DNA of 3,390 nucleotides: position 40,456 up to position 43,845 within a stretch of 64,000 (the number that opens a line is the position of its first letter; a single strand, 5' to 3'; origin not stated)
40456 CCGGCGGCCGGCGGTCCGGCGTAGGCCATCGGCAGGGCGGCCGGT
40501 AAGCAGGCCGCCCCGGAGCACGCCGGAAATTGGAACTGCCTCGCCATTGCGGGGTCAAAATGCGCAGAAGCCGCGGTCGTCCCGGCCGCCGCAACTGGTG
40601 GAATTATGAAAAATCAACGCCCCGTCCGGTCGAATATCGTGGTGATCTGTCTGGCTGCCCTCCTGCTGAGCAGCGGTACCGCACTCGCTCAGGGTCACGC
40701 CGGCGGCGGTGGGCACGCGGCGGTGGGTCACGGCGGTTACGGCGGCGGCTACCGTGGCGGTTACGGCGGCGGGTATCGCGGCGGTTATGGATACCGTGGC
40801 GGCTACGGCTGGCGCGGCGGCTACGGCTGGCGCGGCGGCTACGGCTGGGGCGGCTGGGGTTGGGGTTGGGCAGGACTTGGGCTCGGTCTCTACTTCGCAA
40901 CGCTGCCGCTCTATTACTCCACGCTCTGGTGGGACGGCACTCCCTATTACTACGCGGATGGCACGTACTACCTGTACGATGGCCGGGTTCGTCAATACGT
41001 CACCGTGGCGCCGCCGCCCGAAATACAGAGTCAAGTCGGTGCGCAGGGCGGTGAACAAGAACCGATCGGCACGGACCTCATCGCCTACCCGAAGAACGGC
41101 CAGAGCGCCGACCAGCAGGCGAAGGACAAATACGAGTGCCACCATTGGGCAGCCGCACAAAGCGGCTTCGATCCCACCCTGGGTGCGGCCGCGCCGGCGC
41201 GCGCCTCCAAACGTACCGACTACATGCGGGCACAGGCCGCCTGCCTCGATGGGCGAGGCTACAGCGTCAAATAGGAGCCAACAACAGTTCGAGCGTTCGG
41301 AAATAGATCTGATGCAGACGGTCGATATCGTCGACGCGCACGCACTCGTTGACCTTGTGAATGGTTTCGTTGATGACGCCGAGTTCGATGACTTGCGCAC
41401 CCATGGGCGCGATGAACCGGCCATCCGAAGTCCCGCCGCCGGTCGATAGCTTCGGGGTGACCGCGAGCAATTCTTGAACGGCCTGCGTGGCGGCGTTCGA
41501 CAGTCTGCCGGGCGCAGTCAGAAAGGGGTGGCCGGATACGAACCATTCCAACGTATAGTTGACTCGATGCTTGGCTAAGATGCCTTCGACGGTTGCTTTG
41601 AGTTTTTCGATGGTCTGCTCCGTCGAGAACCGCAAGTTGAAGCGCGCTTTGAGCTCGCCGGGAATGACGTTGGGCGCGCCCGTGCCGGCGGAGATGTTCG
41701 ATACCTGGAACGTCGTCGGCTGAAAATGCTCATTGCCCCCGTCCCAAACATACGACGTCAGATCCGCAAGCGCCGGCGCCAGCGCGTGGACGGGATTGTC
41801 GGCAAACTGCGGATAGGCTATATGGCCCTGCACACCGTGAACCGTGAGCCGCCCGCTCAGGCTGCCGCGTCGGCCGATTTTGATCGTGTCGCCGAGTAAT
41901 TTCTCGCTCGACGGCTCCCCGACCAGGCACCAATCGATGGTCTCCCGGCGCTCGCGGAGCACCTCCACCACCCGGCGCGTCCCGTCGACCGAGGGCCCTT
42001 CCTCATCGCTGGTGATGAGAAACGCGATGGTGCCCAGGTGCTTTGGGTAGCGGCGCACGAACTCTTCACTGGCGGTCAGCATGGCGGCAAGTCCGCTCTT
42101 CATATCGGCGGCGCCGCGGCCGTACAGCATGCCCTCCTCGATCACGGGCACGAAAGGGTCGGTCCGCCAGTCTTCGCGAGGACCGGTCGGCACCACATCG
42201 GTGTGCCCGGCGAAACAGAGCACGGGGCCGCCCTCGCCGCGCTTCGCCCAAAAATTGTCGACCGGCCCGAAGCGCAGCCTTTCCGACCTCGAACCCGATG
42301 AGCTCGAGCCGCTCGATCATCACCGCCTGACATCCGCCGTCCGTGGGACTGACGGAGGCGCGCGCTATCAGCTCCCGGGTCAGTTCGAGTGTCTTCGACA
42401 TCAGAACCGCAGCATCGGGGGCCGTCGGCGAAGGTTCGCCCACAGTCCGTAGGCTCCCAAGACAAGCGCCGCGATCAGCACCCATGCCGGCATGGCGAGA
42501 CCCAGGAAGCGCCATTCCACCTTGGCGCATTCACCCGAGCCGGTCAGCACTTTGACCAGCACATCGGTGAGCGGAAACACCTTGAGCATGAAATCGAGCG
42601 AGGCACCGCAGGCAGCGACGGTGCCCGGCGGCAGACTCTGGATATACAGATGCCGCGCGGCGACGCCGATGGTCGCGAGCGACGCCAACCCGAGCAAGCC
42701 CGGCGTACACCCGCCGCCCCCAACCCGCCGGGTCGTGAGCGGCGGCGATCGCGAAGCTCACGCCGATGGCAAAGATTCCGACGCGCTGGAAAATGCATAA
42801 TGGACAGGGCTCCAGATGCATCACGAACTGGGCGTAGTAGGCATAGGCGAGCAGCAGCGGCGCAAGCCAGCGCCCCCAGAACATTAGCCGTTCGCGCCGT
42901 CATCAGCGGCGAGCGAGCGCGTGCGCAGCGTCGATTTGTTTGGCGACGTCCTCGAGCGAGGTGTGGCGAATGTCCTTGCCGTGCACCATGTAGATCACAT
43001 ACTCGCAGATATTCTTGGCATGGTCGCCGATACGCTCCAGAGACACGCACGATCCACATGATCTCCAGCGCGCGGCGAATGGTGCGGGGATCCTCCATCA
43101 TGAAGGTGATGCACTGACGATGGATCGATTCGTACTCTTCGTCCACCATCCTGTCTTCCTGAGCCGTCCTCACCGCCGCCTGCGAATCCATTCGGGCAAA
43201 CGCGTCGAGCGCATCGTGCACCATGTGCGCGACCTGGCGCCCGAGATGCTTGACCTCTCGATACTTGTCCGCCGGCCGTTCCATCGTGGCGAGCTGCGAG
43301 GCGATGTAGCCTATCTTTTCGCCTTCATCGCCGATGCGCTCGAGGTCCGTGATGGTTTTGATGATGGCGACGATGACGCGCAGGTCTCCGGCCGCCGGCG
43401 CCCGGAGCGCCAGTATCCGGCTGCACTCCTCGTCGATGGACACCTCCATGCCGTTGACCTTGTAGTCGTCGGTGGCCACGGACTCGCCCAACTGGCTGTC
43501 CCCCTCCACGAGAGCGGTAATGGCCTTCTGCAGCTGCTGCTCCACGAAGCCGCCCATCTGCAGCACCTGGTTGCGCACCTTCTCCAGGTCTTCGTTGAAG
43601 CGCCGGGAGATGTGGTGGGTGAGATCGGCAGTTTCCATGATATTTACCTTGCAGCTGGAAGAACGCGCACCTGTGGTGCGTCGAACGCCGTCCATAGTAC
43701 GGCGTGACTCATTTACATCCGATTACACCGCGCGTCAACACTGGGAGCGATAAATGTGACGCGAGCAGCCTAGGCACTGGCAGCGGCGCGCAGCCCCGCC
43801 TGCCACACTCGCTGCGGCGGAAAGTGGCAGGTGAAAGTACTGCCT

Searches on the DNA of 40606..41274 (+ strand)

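Call 61: search_rna_families(sources=[L014, L015, L024, L039], threshold=gathering)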
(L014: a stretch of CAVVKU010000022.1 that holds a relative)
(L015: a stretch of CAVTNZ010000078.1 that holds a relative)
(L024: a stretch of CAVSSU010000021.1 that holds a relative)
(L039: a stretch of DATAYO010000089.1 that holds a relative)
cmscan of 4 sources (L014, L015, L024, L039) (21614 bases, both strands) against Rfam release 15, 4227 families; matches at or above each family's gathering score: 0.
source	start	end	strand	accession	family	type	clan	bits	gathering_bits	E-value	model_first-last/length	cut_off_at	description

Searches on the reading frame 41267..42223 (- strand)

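Call 78: search_protein_families(library=pfam, proteins=[window:41267-42223:-], max_evalue=0.001)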
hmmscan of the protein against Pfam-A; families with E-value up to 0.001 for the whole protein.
window:41267-42223:- (318 aa): 2 families
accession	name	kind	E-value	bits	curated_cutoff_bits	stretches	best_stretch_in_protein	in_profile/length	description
PF01546.33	Peptidase_M20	-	9.7e-45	153.4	24.6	1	3-312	1-205/206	Peptidase family M20/M25/M40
PF07687.19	M20_dimer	-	1.2e-28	99.6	21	1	116-223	1-106/107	Peptidase dimerisation domain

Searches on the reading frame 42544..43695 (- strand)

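Call 78: search_protein_families(library=pfam, proteins=[window:42544-43695:-], max_evalue=0.001)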
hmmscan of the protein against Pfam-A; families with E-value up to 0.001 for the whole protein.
window:42544-43695:- (383 aa): 1 family
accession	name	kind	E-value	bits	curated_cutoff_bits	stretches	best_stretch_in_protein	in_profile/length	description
PF01895.24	PhoU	-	1.8e-32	112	23.5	2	44-130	1-87/89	PhoU domain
